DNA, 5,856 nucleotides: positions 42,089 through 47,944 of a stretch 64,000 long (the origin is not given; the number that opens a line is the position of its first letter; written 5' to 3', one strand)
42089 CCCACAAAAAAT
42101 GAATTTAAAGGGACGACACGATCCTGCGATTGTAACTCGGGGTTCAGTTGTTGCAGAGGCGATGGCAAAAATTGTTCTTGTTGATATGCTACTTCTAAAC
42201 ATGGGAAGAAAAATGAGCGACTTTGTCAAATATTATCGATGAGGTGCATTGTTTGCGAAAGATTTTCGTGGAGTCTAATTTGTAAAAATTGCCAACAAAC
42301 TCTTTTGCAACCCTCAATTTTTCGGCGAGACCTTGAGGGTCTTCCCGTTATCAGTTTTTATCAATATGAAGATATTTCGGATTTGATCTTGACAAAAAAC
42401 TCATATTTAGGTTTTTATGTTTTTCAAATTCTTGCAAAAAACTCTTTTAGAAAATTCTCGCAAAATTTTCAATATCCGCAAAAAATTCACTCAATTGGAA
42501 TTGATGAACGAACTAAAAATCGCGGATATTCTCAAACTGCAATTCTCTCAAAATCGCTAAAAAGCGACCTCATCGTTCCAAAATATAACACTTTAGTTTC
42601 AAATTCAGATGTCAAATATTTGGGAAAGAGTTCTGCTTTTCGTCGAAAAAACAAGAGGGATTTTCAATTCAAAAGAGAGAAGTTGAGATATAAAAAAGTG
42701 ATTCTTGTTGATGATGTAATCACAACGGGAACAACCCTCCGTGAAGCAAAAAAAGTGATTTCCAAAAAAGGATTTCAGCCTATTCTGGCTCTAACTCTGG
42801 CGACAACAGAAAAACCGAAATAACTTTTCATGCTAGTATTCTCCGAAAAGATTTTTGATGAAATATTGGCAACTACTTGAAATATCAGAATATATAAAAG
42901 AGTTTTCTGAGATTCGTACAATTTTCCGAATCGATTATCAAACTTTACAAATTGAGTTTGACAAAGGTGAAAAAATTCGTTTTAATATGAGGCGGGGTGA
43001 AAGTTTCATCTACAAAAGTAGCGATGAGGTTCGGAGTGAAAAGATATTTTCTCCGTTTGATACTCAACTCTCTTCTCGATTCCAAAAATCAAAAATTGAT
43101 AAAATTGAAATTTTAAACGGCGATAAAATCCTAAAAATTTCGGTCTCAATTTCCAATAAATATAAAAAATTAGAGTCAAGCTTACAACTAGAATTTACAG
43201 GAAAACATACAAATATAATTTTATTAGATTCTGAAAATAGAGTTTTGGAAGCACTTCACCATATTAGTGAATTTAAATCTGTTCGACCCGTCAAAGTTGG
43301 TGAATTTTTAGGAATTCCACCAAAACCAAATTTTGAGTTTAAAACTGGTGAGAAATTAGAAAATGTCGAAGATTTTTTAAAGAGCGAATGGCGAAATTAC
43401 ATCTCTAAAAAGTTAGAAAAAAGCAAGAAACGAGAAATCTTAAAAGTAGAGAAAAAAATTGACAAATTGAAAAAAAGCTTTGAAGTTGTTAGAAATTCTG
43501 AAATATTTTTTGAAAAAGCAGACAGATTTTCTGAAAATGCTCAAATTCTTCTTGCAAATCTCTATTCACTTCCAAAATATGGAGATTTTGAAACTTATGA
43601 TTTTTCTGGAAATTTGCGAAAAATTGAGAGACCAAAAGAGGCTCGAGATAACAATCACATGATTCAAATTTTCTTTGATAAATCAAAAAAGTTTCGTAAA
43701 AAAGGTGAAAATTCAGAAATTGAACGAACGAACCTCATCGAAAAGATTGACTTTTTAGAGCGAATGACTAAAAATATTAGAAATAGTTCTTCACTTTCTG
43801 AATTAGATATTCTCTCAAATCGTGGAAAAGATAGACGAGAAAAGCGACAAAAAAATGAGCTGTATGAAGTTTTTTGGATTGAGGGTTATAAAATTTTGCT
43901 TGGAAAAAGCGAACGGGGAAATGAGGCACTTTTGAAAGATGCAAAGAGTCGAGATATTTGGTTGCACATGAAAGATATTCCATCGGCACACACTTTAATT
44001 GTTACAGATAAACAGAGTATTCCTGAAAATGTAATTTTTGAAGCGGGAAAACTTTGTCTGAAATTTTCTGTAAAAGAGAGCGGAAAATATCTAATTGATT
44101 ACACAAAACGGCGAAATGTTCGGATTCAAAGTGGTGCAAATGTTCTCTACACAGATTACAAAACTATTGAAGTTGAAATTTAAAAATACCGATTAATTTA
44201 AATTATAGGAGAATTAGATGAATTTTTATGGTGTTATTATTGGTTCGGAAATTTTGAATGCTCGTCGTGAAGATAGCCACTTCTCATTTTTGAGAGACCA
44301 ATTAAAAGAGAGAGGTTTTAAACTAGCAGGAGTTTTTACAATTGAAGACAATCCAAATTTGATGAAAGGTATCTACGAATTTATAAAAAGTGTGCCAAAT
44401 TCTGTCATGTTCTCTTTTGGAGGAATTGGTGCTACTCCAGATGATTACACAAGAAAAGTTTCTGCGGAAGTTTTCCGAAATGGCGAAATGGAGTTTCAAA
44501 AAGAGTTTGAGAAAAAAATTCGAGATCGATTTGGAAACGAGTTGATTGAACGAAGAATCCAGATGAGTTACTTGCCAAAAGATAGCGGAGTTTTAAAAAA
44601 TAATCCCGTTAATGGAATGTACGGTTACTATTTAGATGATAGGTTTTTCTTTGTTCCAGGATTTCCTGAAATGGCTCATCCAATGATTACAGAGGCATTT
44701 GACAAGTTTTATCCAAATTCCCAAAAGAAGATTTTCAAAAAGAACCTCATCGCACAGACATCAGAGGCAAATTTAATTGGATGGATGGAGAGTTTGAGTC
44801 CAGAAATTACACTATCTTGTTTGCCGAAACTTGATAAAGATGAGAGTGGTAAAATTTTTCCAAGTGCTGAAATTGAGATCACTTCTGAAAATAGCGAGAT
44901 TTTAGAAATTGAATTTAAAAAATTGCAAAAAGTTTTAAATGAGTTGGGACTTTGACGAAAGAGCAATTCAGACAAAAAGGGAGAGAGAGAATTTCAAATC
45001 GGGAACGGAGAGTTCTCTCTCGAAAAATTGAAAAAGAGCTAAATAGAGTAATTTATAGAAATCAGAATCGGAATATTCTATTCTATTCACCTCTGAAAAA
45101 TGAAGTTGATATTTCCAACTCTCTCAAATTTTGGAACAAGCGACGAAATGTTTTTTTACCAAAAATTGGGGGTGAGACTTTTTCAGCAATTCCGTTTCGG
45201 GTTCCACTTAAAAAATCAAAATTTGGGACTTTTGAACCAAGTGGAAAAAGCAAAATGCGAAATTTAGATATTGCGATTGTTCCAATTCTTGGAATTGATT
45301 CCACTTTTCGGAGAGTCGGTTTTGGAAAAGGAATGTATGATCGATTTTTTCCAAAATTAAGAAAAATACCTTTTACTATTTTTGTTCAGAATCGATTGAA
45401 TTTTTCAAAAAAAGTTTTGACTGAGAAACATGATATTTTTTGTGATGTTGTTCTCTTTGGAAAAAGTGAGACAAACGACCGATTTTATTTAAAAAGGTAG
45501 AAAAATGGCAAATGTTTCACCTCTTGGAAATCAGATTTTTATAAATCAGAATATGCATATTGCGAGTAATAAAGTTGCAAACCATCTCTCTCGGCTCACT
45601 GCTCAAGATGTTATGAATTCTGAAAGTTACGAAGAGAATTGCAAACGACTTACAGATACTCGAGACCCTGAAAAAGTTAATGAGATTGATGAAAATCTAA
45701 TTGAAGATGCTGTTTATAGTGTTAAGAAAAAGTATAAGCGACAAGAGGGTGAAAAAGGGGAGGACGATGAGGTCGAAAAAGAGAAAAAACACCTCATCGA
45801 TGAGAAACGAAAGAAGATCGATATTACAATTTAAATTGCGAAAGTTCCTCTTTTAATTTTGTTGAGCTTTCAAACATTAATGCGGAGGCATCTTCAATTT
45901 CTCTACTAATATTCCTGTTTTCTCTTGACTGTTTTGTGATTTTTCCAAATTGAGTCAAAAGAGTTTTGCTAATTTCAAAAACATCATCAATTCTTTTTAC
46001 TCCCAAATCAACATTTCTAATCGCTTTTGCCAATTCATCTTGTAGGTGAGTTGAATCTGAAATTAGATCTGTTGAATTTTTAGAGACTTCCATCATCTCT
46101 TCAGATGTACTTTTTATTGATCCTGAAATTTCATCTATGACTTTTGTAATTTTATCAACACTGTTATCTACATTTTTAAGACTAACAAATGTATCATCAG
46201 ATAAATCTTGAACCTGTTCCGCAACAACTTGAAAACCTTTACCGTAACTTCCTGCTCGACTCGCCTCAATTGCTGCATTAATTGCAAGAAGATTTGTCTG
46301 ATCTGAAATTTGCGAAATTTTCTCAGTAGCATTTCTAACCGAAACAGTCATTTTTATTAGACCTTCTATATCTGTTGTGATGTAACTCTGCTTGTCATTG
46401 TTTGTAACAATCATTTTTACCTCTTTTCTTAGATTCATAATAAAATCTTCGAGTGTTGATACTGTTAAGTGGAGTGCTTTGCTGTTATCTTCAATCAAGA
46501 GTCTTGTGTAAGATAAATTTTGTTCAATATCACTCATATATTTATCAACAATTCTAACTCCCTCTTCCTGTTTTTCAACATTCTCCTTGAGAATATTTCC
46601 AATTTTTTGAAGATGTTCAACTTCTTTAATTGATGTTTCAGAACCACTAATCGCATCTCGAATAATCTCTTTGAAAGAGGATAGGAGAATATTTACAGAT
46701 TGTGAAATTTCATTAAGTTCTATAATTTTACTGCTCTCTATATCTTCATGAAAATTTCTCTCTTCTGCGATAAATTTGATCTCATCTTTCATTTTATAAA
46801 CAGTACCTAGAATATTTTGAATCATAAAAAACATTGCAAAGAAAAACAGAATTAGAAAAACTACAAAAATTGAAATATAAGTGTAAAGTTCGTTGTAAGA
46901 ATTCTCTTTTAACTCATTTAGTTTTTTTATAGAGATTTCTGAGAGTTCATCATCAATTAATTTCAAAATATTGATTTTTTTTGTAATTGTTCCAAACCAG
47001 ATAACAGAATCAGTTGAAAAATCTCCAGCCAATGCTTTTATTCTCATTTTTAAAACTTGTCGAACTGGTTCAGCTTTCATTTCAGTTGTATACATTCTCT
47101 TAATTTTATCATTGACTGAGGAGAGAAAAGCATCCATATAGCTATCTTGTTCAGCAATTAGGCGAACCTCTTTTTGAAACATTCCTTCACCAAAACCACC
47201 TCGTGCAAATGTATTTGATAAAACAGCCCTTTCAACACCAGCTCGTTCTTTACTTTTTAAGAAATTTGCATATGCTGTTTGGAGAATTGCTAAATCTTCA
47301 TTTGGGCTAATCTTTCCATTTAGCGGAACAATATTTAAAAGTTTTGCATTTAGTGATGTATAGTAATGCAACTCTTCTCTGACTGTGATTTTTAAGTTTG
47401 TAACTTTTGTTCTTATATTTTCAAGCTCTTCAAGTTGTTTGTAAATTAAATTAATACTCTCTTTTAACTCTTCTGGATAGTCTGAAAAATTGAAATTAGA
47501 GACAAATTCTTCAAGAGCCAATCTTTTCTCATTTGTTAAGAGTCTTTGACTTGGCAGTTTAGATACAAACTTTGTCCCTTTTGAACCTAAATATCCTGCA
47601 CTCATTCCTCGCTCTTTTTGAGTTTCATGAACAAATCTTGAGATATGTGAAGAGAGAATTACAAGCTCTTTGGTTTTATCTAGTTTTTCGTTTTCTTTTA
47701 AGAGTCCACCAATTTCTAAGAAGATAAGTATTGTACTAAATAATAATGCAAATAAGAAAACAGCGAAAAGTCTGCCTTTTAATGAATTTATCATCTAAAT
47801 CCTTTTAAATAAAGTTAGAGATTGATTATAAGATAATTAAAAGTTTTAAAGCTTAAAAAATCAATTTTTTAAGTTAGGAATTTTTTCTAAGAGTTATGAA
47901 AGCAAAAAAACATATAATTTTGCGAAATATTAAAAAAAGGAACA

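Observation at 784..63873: Massively over-represented 10-mer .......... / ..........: candidate DNA uptake, Chi or KOPS-type genomic signal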

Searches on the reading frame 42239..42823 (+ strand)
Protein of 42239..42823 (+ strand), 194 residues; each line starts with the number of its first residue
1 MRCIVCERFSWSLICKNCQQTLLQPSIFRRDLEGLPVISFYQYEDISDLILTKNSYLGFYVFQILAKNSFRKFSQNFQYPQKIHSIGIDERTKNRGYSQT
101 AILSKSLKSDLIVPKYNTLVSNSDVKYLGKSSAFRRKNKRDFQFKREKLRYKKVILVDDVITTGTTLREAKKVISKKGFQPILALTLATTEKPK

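Call 10: search_protein_families(library=ncbifam, proteins=[window:42239-42823:+])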
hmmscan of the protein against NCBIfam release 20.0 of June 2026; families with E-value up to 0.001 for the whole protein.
window:42239-42823:+ (194 aa): 13 families
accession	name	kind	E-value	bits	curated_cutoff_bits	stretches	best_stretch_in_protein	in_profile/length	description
TIGR00201.1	comF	subfamily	2.2e-19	70.1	233.55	1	3-188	1-189/190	ComF family protein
NF008616.0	PRK11595.1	equivalog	3.4e-12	46.3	304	1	71-187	104-223/227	DNA utilization protein GntX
NF002620.0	PRK02277.1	subfamily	7.1e-07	29.1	115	1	145-188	135-178/201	orotate phosphoribosyltransferase-like protein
TIGR00336.1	pyrE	equivalog_domain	1.7e-06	27.9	106.8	1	129-180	82-137/173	orotate phosphoribosyltransferase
NF005592.0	PRK07322.1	subfamily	3.7e-06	26.4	143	1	145-180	114-149/180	adenine phosphoribosyltransferase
TIGR01251.1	ribP_PPkin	subfamily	2.3e-05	23.4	113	1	141-185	200-244/309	ribose-phosphate diphosphokinase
TIGR01367.1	pyrE_Therm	equivalog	2.6e-05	23.9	150.25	1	125-184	77-138/187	orotate phosphoribosyltransferase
NF002095.0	PRK00934.1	equivalog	4.3e-05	22.8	296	1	123-184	179-238/287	ribose-phosphate diphosphokinase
NF002686.0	PRK02458.1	equivalog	6.6e-05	22.5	506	1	149-185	216-252/323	ribose-phosphate diphosphokinase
NF005537.0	PRK07199.1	subfamily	6.9e-05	22.1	322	1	146-184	206-244/301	ribose-phosphate diphosphokinase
NF003549.0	PRK05205.1-5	equivalog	0.0002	20.9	138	1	147-178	95-126/182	bifunctional pyr operon transcriptional regulator/uracil phosphoribosyltransferase PyrR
NF002320.0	PRK01259.1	subfamily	0.00055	19.4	297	1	150-185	213-248/316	ribose-phosphate diphosphokinase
NF003548.0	PRK05205.1-4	equivalog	0.00089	19.1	218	0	138-178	77-117/173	bifunctional pyr operon transcriptional regulator/uracil phosphoribosyltransferase PyrR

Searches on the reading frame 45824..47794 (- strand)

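Call 10: search_protein_families(library=ncbifam, proteins=[window:45824-47794:-])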
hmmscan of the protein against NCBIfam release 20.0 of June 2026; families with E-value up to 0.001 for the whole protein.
window:45824-47794:- (656 aa): 8 families
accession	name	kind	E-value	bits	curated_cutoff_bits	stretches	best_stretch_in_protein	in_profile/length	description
NF011615.0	PRK15041.1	equivalog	3.1e-17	62.4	947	1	281-613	174-491/554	methyl-accepting chemotaxis protein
NF050802.1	AspChtxCcaA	equivalog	5.8e-17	61.3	1300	1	485-602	571-687/700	aspartate chemotaxis receptor CcaA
NF058645.1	MCPCtpMPsAe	equivalog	7.4e-17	61.3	900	1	292-581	193-482/558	methyl-accepting chemotaxis protein CtpM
NF011622.0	PRK15048.1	equivalog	9.4e-14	51.4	900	1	307-613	194-489/553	methyl-accepting chemotaxis protein II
NF047851.1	MCPCitTducer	equivalog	2.7e-13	49.8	900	1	486-608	360-485/553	methyl-accepting chemotaxis citrate transducer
NF041847.1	transduc_aer2_vibrio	equivalog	3.2e-12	45.5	1200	1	492-613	604-728/804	aerotaxis transducer Aer2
NF007309.0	PRK09793.1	equivalog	1.2e-10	41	903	1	470-622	341-496/533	methyl-accepting chemotaxis protein IV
NF007423.1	PRK09966.1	equivalog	5.4e-06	25.5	325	1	306-377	154-224/390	diguanylate cyclase DgcN/YfiN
